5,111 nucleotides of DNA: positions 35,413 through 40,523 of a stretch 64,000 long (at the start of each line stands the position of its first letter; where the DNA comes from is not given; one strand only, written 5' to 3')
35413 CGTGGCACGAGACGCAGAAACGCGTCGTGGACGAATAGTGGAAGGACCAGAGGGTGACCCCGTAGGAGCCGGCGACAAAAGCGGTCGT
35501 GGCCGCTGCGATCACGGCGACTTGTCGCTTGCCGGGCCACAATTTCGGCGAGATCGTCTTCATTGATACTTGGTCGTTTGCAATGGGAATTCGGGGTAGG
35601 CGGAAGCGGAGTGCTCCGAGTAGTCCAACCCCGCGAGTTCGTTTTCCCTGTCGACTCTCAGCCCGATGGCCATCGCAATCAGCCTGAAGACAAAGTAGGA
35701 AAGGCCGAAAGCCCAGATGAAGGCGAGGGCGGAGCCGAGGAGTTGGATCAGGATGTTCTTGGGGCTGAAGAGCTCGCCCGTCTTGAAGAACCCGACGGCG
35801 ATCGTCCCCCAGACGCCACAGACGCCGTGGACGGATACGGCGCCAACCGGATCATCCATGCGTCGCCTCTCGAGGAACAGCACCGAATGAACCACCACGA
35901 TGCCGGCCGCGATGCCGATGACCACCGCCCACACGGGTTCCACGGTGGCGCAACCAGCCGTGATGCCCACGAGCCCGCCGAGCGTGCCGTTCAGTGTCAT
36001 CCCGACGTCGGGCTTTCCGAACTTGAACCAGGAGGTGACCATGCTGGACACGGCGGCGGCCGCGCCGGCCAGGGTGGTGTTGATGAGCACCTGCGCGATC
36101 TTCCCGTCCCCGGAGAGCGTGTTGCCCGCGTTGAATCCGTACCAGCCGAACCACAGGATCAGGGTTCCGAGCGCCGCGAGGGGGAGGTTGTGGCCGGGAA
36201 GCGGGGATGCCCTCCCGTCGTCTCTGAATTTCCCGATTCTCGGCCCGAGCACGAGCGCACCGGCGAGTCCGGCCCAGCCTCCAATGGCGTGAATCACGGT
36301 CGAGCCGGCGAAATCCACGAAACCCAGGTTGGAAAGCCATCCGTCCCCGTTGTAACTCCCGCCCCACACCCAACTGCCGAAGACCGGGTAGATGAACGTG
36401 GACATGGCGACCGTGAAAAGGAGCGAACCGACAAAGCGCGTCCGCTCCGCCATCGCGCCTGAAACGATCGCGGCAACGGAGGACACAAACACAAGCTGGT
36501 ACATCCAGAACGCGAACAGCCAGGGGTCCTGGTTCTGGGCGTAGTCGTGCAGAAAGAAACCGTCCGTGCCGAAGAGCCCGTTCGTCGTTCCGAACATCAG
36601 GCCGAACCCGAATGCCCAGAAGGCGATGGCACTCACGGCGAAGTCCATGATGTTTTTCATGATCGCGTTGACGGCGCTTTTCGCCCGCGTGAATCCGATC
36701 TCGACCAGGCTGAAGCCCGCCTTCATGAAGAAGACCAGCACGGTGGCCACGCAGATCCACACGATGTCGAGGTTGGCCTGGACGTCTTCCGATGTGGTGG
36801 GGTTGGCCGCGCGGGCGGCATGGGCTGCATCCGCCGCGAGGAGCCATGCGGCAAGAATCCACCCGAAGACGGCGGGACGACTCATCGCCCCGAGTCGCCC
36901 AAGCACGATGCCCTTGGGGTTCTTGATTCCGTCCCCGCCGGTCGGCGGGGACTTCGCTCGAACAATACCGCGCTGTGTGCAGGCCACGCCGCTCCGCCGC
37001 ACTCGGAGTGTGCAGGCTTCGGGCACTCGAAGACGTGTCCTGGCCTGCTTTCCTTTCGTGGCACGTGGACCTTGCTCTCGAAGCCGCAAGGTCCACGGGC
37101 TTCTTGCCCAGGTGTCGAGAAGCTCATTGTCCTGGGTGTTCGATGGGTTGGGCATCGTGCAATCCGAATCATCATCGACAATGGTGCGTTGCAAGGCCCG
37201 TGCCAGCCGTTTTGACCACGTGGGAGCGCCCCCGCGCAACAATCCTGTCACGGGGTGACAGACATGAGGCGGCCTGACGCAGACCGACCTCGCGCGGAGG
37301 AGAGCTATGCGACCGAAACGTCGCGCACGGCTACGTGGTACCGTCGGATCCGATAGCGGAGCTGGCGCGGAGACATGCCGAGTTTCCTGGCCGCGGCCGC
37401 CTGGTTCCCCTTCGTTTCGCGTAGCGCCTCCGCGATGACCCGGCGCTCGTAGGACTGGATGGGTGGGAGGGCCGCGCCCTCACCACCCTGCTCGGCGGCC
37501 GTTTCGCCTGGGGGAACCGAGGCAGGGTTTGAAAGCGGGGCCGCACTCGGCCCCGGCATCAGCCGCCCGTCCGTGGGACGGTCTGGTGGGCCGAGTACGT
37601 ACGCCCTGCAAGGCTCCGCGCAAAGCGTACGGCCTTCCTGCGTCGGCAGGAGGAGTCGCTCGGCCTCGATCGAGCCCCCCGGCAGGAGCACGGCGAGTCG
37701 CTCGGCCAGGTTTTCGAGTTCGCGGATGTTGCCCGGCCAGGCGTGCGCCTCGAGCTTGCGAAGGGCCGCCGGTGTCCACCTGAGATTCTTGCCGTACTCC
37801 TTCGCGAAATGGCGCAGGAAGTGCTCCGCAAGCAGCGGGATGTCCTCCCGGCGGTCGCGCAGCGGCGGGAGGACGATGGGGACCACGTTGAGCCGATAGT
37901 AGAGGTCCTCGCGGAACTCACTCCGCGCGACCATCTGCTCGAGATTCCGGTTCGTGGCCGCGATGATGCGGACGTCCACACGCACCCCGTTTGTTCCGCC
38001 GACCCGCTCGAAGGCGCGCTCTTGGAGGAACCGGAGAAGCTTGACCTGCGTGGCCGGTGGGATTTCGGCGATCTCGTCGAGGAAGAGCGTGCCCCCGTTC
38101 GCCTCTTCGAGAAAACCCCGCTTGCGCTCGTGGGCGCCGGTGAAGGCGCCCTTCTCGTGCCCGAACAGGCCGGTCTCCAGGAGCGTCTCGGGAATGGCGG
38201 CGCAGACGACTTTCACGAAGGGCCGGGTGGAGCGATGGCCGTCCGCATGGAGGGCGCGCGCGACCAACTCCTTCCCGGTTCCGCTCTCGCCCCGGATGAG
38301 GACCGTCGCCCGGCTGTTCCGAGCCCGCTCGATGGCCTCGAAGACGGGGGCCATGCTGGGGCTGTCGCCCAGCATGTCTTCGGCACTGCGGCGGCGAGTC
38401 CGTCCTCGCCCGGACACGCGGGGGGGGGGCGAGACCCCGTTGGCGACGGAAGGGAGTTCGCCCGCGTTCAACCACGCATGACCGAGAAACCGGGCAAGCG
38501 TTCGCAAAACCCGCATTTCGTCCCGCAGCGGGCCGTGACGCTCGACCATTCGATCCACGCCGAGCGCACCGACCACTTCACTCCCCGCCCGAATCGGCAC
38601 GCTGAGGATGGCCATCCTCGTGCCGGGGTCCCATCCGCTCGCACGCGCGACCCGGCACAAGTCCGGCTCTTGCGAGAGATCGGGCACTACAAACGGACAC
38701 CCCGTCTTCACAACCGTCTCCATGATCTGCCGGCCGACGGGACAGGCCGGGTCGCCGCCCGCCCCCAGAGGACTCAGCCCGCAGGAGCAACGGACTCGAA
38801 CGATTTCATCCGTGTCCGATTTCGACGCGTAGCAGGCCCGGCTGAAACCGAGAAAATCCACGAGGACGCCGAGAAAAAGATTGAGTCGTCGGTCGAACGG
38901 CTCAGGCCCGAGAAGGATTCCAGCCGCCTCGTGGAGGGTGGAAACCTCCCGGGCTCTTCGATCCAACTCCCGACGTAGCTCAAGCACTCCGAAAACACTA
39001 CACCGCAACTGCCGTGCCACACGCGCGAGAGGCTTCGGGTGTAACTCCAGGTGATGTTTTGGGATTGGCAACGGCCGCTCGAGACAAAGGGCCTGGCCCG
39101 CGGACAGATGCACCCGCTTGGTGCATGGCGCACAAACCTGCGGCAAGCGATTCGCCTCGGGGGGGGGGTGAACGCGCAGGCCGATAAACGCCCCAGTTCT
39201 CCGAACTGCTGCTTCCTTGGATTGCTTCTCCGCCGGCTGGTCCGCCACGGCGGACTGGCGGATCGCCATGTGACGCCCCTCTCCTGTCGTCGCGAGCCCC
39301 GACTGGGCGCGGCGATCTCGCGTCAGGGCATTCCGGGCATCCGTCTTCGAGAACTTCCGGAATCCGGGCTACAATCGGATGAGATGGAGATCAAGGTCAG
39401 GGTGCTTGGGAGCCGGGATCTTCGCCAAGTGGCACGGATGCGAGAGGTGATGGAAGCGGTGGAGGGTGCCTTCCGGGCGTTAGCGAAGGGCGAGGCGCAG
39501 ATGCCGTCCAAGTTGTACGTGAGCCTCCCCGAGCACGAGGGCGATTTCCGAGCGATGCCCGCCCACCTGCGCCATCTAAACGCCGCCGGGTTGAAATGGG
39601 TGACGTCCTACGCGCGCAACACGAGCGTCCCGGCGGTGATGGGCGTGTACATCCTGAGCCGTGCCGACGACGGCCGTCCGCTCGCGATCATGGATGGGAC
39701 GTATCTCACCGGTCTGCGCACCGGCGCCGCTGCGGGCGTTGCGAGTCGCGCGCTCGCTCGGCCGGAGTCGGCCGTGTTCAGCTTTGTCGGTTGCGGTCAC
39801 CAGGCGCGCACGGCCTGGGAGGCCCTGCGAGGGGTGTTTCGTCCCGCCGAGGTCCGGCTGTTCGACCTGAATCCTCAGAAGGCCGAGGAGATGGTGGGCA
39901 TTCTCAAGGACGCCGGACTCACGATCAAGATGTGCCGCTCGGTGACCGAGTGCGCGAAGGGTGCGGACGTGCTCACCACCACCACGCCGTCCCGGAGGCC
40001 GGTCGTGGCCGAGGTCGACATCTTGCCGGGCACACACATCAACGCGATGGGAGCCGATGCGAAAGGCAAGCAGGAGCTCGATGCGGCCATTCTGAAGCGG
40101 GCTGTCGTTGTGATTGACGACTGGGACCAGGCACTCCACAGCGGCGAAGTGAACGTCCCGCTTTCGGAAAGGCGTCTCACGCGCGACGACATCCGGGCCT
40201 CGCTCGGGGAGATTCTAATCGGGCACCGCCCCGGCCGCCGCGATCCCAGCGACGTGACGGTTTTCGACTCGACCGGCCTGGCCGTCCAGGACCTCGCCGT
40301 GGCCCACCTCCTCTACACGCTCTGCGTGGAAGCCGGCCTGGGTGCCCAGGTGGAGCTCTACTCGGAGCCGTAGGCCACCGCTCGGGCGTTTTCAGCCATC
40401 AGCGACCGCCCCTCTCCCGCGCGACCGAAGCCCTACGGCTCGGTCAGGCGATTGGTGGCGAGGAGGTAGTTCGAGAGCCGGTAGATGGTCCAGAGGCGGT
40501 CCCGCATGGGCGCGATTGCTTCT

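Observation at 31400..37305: Operon amt - nrfH - octaheme HAO-like cytochrome - NirV-like FGE protein - SPFH protein, driven by a sigma-54 promoter next to a NifA-like activator: a candidate periplasmic nitrite/hydroxylamine-to-ammonium reductase coupled to ammonium uptake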

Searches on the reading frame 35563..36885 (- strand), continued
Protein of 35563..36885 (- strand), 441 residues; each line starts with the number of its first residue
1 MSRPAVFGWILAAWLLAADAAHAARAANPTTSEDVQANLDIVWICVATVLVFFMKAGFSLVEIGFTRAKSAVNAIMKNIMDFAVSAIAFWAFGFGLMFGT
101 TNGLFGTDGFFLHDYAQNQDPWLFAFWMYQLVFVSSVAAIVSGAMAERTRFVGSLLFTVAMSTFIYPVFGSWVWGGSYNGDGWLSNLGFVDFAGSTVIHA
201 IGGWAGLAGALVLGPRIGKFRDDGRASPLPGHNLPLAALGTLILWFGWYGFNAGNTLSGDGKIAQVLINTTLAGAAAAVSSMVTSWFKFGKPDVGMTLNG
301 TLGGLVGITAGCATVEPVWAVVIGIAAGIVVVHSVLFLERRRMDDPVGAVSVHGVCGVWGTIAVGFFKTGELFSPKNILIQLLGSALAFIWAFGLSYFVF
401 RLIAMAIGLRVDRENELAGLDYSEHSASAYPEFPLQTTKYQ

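Call 95: search_protein_families(library=ncbifam, proteins=[L173:2974-5670:+, L173:5754-6296:+, L173:6293-7744:+, L174:7025-7624:+], max_evalue=0.00001)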
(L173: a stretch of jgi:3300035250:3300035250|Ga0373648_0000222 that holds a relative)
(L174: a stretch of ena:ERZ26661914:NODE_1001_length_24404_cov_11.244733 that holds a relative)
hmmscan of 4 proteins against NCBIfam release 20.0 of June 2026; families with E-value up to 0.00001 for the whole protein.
L173:2974-5670:+ (898 aa): 21 families
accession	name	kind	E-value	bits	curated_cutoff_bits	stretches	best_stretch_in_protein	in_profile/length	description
NF010055.0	PRK13532.1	equivalog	8.2e-90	302.2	904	3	1-309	3-291/830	nitrate reductase catalytic subunit NapA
TIGR01591.1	Fdh-alpha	equivalog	2.7e-84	283.6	666.25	2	46-560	3-457/672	formate dehydrogenase subunit alpha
TIGR01706.1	NAPA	equivalog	5.9e-84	282.9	930.55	3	1-308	2-290/830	periplasmic nitrate reductase subunit alpha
NF041323.1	Nitr_red_NasA_Halo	equivalog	2.6e-69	234.5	1000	1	49-683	3-537/673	assimilatory nitrate reductase NasA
NF047855.1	AssmNtatRedNasC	equivalog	2.1e-54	185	1100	2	39-544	18-468/708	assimilatory nitrate reductase catalytic subunit NasC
TIGR01553.1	formate-DH-alph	equivalog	5.5e-36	123.7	814.2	2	1-260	2-265/1009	formate dehydrogenase-N subunit alpha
TIGR01701.1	Fdhalpha-like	subfamily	1.1e-26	93.2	582.15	1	124-415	110-402/744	FdhF/YdeP family oxidoreductase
TIGR02693.1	arsenite_ox_L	equivalog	2.6e-26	91.9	359.05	1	69-404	81-419/806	arsenate reductase (azurin) large subunit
NF041513.1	formate_DH_Act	exception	6.9e-26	90.3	1400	1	27-302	30-290/1067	formate dehydrogenase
TIGR02166.1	dmsA_ynfE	subfamily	1.5e-19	69.6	777.7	1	1-404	1-403/794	DMSO/selenate family reductase complex A subunit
NF012032.0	PRK15488.1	equivalog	2.4e-16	58.9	694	1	1-350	3-321/759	thiosulfate reductase PhsA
TIGR00509.1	bisC_fam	subfamily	7.1e-16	57.6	1017.55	1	60-538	10-465/772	molybdopterin guanine dinucleotide-containing S/N-oxide reductase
TIGR03479.1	DMSO_red_II_alp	subfamily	2.5e-12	45.7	984.75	1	317-542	392-604/913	molybdopterin-dependent oxidoreductase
NF007406.0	PRK09939.1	equivalog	2e-11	42.8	1473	1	138-415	133-415/759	acid resistance putative oxidoreductase YdeP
NF011682.0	PRK15102.1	equivalog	7e-10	37.6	909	0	1-415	4-412/829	trimethylamine-N-oxide reductase TorA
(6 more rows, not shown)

L173:5754-6296:+ (180 aa): 33 families (the best 25 are shown)
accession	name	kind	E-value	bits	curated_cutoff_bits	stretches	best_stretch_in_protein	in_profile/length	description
NF007012.0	PRK09476.1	equivalog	1.4e-34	119.4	269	1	15-177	37-209/254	ferredoxin-type protein NapG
TIGR00397.1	mauM_napG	subfamily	4.3e-33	114.7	178.85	1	13-176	28-199/213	MauM/NapG family ferredoxin-type protein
TIGR00402.1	napF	equivalog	3.4e-18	66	102.2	1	22-166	20-145/149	ferredoxin-type protein NapF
NF042909.1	FMH_DH_FwdF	exception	1.4e-11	44.1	375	1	38-166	16-152/336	tungsten-dependent formylmethanofuran dehydrogenase subunit FwdF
NF005504.0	PRK07118.1-3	equivalog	6.8e-11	42.1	437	0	29-92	211-267/293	Fe-S cluster domain-containing protein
NF040864.1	HgcB_ferredoxin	equivalog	1.4e-10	40.9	99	0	37-91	14-62/93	mercury methylation ferredoxin HgcB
NF058577.1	FdxA_fam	equivalog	4.7e-10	39.5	65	0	124-166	11-50/52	4Fe-4S ferredoxin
TIGR04395.1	cutC_activ_rSAM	equivalog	1e-09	38.1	360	0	38-93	55-106/309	choline TMA-lyase-activating enzyme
TIGR01971.1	NuoI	subfamily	1.2e-09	37.7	113.05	1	37-91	42-99/121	NADH-quinone oxidoreductase, chain I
NF040770.1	hetero_SS_HdrA2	exception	4.9e-09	34.9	1100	0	37-132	577-662/777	CoB-CoM heterodisulfide reductase HdrA2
TIGR02936.1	fdxN_nitrog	equivalog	6.8e-09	35.7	80.55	0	70-138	18-88/91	ferredoxin III, nif-specific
NF038196.1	ferrodoxin_EFR1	subfamily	2e-08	34.6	75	1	37-90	184-229/242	EFR1 family ferrodoxin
TIGR02512.1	FeFe_hydrog_A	subfamily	3.2e-08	32.8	405.95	0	72-135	6-65/375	[FeFe] hydrogenase, group A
NF045874.1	Vhu_polyferre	exception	4e-08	32.4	600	0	73-91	30-48/381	F420-non-reducing hydrogenase associated-polyferredoxin VhuB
NF005503.0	PRK07118.1-2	equivalog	5e-08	32.5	252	0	116-164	135-179/292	RnfABCDGE type electron transport complex subunit B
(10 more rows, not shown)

L173:6293-7744:+ (483 aa): 3 families
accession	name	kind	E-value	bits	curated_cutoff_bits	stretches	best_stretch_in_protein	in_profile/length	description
NF007013.0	PRK09477.1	equivalog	7.4e-36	123.7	234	1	80-298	61-280/286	quinol dehydrogenase ferredoxin subunit NapH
TIGR02163.1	napH_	subfamily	8.4e-35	120.5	213.05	1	82-295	40-254/255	NapH/MauN family ferredoxin-type protein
TIGR03287.1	methan_mark_16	hypoth_equivalog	3.2e-06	25.9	363.95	1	242-300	294-355/391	methanogenesis marker 16 metalloprotein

L174:7025-7624:+ (199 aa): 87 families (the best 25 are shown)
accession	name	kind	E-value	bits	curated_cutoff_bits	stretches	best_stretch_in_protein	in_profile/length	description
NF008469.0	PRK11361.1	equivalog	2.2e-22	79.4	714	1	4-144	5-141/461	acetoacetate metabolism transcriptional regulator AtoC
NF041367.1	CheY_Halo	equivalog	1.1e-21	77.3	200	1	6-116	1-111/114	chemotaxis protein CheY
NF001965.0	PRK00742.1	subfamily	1.5e-21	77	293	1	5-155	5-143/357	chemotaxis-specific protein-glutamate methyltransferase CheB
NF009206.0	PRK12555.1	subfamily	9.4e-21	74.1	342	1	5-137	2-139/340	chemotaxis-specific protein-glutamate methyltransferase CheB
NF011874.0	PRK15347.1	equivalog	4.4e-19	68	852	1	5-156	692-842/921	two component system sensor kinase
NF045944.1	ResRegRpaBCyano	equivalog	1.7e-18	66.9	330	1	7-132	1-125/229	response regulator transcription factor RpaB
NF041733.1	resp_reg_CseB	equivalog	2e-17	63.3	350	1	5-168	2-159/228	two-component system response regulator CseB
TIGR01818.1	ntrC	equivalog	2.3e-17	62.9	558.6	1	6-135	1-130/463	nitrogen regulation protein NR(I)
NF008176.1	PRK10923.1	equivalog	3.3e-17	62.2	620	1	3-134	3-134/469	nitrogen regulation protein NR(I)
NF040689.1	MtrAB_MtrA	equivalog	4.1e-17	62.3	300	1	6-126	1-120/219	MtrAB system response regulator MtrA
NF007969.0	PRK10693.1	equivalog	7.9e-17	61.3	329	1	2-110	6-114/337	two-component system response regulator RssB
NF045505.1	RR_RssB_Pseudo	equivalog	9.7e-17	61.1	700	1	5-144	7-143/394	two-component system response regulator RssB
NF007018.1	PRK09483.1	equivalog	1e-16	61.3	280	1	5-115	3-115/217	UvrY/SirA/GacA family response regulator transcription factor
TIGR02154.1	PhoB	equivalog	9.3e-16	57.8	296.2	1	3-136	2-140/226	phosphate regulon transcriptional regulator PhoB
NF007935.0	PRK10651.1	equivalog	1.6e-15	56.9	250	1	5-116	8-121/216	two-component system response regulator NarL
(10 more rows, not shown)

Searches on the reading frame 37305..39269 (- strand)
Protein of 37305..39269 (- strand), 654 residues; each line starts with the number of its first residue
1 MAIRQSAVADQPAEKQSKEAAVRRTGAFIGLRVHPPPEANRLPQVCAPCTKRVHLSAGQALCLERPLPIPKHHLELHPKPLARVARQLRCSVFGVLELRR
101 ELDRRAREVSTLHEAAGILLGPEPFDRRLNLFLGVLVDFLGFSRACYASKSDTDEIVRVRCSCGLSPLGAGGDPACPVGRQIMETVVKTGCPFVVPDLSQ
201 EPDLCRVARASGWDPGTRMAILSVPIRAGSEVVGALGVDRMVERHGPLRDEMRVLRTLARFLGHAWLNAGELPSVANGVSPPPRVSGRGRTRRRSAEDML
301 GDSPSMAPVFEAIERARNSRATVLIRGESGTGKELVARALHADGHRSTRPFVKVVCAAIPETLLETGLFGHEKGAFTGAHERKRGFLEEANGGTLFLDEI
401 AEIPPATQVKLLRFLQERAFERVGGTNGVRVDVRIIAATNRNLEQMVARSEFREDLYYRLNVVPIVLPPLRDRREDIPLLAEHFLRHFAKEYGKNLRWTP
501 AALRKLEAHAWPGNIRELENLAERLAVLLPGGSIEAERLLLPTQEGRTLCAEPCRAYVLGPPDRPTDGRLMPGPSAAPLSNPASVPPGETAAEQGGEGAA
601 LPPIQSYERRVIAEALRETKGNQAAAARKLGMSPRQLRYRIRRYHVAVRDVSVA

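Call 3: search_protein_families(library=pfam, proteins=[window:37305-39269:-])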
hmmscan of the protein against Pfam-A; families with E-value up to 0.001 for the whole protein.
window:37305-39269:- (654 aa): 8 families
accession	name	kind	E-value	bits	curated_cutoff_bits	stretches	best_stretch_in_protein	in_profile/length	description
PF00158.32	Sigma54_activat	-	4.4e-70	235.2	20.2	1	300-465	2-167/168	Sigma-54 interaction domain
PF25601.1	AAA_lid_14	-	1.4e-24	86.1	27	1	471-540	1-71/87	AAA+ ATPase lid domain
PF14532.12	Sigma54_activ_2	-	2.8e-22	79.9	25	1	300-470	1-138/138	Sigma-54 interaction domain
PF02954.25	HTH_8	-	4e-14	52.5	22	1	608-644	6-42/42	Bacterial regulatory protein, Fis family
PF13185.12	GAF_2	-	2.5e-09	37.9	28.6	1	129-265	8-134/136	GAF domain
PF01590.32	GAF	-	1.1e-08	36.1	22.4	1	133-265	10-132/133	GAF domain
PF07728.20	AAA_5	-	7.7e-08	32.9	22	1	323-443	2-125/139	AAA domain (dynein-related subfamily)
PF13518.12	HTH_28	-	0.00022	21.7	25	1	610-644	3-36/52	Helix-turn-helix domain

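Call 47: search_protein_families(library=ncbifam, proteins=[window:37305-38987:-], max_evalue=0.001)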
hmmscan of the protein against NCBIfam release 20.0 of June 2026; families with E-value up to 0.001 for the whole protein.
window:37305-38987:- (560 aa): 28 families (the best 25 are shown)
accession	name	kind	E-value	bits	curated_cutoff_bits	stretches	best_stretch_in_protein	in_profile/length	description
TIGR01817.1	nifA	equivalog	3e-138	461.9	528.85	1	14-555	3-532/534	nif-specific transcriptional activator NifA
NF008469.0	PRK11361.1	equivalog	1.4e-106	357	714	2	201-445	141-386/461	acetoacetate metabolism transcriptional regulator AtoC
TIGR01818.1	ntrC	equivalog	1.9e-101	340.1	558.6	1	198-444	129-376/463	nitrogen regulation protein NR(I)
NF038308.1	RNA_repair_RtcR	equivalog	6.9e-96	322.2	650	1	205-551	182-517/530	RNA repair transcriptional activator RtcR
TIGR02915.1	PEP_resp_reg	equivalog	1.4e-95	320.8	502.6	1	201-451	137-388/445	PEP-CTERM-box response regulator transcription factor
NF003451.0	PRK05022.1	equivalog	1.2e-93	314.5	476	1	128-549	116-507/512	nitric oxide reductase transcriptional regulator NorR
NF050807.1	TransRegFlbDCaul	equivalog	1.7e-93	314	750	1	202-451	117-367/454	sigma-54-dependent transcriptional regulator FlbD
NF007689.0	PRK10365.1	equivalog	6.1e-91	305.4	760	1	202-445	138-382/441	sigma-54-dependent response regulator transcription factor ZraR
NF041552.1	TF_PrdR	equivalog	4.9e-90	302.5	795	1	200-444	264-509/577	sigma-54 dependent transcriptional regulator PrdR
TIGR02329.1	propionate_PrpR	equivalog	8e-84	282.1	499.2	1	197-436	206-451/526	propionate catabolism operon regulatory protein PrpR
TIGR02974.1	phageshock_pspF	equivalog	1e-83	281.4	443.55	1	205-550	1-336/336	phage shock protein operon transcriptional activator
NF041906.1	V4R_TF_MobR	exception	4.1e-82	276.4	999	1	206-434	235-464/544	phenol degradation transcriptional regulator MobR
NF008176.1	PRK10923.1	equivalog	5e-82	275.9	620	1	198-542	133-458/469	nitrogen regulation protein NR(I)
NF011958.0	PRK15429.1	equivalog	8.4e-82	275.8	830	1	204-440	380-616/692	formate hydrogenlyase transcriptional activator FlhA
NF041946.1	LuxO_transreg_Vib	equivalog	1.4e-81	274.6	800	1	201-549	131-459/463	quorum-sensing sigma-54 dependent transcriptional regulator LuxO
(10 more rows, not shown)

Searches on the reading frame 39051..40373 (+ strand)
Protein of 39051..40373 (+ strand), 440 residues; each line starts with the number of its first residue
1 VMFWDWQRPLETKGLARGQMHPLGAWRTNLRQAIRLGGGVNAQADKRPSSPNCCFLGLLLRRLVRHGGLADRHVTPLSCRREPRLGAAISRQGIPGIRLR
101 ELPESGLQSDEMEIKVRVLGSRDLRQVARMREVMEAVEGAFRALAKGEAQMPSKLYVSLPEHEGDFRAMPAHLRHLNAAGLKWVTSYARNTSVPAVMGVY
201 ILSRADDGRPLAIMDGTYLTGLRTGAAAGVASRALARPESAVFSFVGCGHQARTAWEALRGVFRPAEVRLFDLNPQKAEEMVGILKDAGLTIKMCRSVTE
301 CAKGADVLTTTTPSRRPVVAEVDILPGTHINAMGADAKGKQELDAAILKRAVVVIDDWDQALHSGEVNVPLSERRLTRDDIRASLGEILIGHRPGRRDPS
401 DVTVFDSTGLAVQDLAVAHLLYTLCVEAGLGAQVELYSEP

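Call 3: search_protein_families(library=pfam, proteins=[window:39051-40373:+])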
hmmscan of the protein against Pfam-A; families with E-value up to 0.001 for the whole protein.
window:39051-40373:+ (440 aa): 1 family
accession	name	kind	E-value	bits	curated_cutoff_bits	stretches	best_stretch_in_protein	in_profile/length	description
PF02423.21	OCD_Mu_crystall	-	8.9e-89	298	24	1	123-423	10-308/314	Ornithine cyclodeaminase/mu-crystallin family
